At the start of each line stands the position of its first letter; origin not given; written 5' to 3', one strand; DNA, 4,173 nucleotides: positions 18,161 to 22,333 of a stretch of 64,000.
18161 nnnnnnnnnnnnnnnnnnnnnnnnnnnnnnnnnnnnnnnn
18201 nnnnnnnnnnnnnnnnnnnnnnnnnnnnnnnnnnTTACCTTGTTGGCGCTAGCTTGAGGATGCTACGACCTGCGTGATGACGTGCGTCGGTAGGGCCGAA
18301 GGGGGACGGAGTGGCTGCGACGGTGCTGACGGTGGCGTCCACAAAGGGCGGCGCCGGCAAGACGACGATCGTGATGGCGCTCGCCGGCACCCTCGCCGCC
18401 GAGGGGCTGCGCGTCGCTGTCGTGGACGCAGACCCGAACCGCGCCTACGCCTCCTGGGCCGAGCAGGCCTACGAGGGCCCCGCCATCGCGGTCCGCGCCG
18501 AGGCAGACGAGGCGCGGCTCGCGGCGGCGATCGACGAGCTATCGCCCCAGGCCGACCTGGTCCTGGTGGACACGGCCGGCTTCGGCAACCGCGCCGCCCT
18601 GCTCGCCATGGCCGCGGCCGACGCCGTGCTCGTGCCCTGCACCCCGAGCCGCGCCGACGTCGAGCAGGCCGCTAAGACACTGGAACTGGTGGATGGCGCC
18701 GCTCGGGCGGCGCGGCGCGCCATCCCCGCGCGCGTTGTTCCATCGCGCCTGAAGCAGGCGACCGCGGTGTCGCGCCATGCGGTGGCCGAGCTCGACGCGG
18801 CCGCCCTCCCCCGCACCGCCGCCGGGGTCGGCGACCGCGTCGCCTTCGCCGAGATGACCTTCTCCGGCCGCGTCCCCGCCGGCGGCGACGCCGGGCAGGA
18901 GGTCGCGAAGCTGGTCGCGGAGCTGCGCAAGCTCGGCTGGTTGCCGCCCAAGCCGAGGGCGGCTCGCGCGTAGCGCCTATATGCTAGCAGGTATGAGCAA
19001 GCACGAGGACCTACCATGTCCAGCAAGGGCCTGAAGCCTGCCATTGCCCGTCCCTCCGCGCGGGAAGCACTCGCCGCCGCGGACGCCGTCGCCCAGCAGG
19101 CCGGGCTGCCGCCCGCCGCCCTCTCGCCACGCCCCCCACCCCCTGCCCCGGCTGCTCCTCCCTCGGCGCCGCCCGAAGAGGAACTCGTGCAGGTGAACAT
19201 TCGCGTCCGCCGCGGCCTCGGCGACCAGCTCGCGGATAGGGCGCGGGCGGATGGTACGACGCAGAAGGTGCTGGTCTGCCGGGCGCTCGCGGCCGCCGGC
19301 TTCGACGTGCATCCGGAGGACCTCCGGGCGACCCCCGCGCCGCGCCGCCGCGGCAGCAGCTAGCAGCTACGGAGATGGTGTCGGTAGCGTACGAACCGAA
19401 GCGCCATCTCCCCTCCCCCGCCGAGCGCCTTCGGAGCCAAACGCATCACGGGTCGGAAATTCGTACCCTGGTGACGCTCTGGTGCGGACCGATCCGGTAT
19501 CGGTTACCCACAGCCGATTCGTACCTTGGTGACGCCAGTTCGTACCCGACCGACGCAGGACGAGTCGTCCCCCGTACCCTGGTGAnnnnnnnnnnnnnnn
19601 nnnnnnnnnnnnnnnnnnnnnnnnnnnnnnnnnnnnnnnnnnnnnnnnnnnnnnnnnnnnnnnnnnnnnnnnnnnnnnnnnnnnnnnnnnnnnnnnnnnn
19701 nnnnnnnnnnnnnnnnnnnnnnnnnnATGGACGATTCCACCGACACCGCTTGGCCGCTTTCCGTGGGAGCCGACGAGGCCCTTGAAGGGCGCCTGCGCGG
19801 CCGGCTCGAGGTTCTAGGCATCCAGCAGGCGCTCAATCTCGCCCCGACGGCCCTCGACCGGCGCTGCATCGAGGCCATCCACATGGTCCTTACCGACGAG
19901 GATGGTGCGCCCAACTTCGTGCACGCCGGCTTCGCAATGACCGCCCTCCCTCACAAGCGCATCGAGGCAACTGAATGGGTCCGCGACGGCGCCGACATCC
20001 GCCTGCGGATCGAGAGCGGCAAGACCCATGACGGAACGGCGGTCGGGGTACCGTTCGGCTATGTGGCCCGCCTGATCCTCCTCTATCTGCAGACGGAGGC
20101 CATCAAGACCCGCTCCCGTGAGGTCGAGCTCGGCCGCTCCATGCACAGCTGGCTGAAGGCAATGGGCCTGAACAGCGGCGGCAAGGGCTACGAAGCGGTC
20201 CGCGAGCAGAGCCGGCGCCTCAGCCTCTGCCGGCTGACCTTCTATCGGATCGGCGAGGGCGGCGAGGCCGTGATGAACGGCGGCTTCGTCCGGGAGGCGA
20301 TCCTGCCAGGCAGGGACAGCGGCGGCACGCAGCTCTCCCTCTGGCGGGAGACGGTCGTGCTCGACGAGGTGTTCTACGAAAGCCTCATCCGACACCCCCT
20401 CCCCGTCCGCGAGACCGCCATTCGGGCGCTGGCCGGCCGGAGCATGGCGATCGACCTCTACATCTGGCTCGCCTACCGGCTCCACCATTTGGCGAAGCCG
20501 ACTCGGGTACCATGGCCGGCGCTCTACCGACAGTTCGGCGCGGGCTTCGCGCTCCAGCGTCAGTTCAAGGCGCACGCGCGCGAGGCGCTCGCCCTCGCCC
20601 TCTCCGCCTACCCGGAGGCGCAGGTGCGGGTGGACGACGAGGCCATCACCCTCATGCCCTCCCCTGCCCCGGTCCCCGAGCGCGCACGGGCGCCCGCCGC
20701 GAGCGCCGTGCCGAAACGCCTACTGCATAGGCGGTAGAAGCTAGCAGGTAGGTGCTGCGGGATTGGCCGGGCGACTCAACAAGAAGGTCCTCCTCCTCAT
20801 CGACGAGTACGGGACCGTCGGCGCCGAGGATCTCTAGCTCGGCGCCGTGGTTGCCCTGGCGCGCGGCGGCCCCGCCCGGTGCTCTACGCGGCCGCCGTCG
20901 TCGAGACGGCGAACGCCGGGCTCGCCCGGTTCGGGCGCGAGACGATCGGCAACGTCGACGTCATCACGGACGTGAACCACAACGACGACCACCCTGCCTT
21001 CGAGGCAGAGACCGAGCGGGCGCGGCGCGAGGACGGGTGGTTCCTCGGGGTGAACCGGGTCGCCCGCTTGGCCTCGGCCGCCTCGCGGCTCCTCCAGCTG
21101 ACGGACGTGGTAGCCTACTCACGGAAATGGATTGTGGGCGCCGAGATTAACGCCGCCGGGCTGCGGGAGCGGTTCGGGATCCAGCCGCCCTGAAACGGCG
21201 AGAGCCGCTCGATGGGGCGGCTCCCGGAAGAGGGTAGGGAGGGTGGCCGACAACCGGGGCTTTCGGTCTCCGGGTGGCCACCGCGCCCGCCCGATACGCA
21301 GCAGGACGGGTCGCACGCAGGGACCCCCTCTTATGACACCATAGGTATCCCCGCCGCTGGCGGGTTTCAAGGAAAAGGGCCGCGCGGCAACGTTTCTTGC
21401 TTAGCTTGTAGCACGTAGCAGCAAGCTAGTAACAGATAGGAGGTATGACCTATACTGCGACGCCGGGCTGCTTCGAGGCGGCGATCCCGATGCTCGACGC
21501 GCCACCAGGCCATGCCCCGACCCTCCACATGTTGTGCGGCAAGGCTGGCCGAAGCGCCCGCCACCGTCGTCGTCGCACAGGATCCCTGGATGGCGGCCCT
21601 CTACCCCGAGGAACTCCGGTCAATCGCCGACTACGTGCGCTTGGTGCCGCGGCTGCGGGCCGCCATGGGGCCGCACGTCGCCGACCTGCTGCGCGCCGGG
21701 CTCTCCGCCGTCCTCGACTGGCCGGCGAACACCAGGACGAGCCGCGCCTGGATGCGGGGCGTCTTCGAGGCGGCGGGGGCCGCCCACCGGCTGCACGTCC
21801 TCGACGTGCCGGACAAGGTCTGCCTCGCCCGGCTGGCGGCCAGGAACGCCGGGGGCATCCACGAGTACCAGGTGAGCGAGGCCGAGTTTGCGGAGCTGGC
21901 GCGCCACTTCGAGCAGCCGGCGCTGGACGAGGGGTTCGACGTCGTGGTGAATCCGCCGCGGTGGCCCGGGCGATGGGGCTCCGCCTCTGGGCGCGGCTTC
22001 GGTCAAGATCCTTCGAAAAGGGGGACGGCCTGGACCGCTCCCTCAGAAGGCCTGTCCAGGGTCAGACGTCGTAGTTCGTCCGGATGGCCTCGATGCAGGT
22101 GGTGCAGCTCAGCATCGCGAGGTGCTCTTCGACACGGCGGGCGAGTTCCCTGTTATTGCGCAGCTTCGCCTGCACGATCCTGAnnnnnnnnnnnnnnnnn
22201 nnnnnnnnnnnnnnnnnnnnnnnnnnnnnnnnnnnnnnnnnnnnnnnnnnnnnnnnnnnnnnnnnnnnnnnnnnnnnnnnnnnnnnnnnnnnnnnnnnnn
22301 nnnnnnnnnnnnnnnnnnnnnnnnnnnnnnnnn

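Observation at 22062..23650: Low-GC cassette encoding a membrane-anchored DUF559 endonuclease-like protein with a novel C-terminal domain: candidate undescribed defence/Abi gene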

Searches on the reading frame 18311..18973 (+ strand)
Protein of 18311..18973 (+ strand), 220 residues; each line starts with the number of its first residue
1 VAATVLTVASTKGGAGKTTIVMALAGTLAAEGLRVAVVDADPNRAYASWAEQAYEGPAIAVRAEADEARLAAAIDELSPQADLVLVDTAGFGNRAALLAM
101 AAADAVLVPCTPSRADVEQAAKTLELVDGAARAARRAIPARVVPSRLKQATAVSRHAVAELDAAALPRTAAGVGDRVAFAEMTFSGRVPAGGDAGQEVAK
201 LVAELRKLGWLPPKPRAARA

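Call 7: search_protein_families(library=pfam, proteins=[window:18311-18973:+], max_evalue=0.001)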
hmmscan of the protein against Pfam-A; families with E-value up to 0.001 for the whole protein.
window:18311-18973:+ (220 aa): 12 families
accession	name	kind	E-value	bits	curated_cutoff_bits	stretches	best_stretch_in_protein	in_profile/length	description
PF07015.17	VirC1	-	2.5e-21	76.5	24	1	5-185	3-188/231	VirC1 protein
PF13614.12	AAA_31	-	1.4e-14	54.9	27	1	4-45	2-43/177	AAA domain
PF01656.29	CbiA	-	1.9e-14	54.1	25.4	1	6-161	1-99/125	CobQ/CobB/MinD/ParA nucleotide binding domain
PF09140.17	MipZ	-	7.2e-13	48.9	20.7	2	5-42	2-39/262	ATPase MipZ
PF10609.15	ParA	-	6.2e-08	32.8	27.1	1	4-41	4-41/246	NUBPL iron-transfer P-loop NTPase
PF02606.20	LpxK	-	2.8e-06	27.1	27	1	11-38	44-71/328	Tetraacyldisaccharide-1-P 4'-kinase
PF00448.28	SRP54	-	7.4e-06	26.2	22.7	1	14-91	11-94/196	SRP54-type protein, GTPase domain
PF03308.22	MeaB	-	3.1e-05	23.5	23.1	1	13-45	42-74/273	Methylmalonyl Co-A mutase-associated GTPase MeaB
PF02374.21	ArsA_ATPase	-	6.2e-05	22.8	24.3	1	9-46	6-43/305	Anion-transporting ATPase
PF06564.18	CBP_BcsQ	-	0.00017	21.6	21.3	1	5-84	3-82/234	Cellulose biosynthesis protein BcsQ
PF25199.1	nSTAND_NTPase5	-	0.00048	20.4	34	0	6-59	43-99/145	Novel STAND NTPase 5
PF03205.20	MobB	-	0.0005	20.4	26.6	0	7-40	3-35/133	Molybdopterin guanine dinucleotide synthesis protein B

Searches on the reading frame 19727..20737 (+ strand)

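Call 7: search_protein_families(library=pfam, proteins=[window:19727-20737:+], max_evalue=0.001)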
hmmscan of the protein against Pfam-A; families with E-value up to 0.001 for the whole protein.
window:19727-20737:+ (336 aa): 1 family
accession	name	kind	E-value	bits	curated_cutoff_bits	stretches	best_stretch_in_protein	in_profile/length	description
PF04796.18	RepA_C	-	1.4e-21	78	26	1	108-257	1-169/181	Plasmid encoded RepA protein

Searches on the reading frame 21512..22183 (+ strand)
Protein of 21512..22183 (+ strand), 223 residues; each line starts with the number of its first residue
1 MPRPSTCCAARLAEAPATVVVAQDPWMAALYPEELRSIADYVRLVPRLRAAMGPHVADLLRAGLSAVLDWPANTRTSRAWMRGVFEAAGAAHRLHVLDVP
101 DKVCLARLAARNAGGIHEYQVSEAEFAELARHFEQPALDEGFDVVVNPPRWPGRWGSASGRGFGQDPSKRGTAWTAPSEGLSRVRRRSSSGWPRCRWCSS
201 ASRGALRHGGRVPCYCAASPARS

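Call 7: search_protein_families(library=pfam, proteins=[window:21512-22183:+], max_evalue=0.001)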
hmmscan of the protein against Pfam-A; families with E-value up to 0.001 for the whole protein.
window:21512-22183:+ (223 aa): 1 family
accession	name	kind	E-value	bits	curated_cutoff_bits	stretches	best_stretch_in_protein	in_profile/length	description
PF13671.12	AAA_33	-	1.2e-22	81.2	27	1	6-136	13-143/143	AAA domain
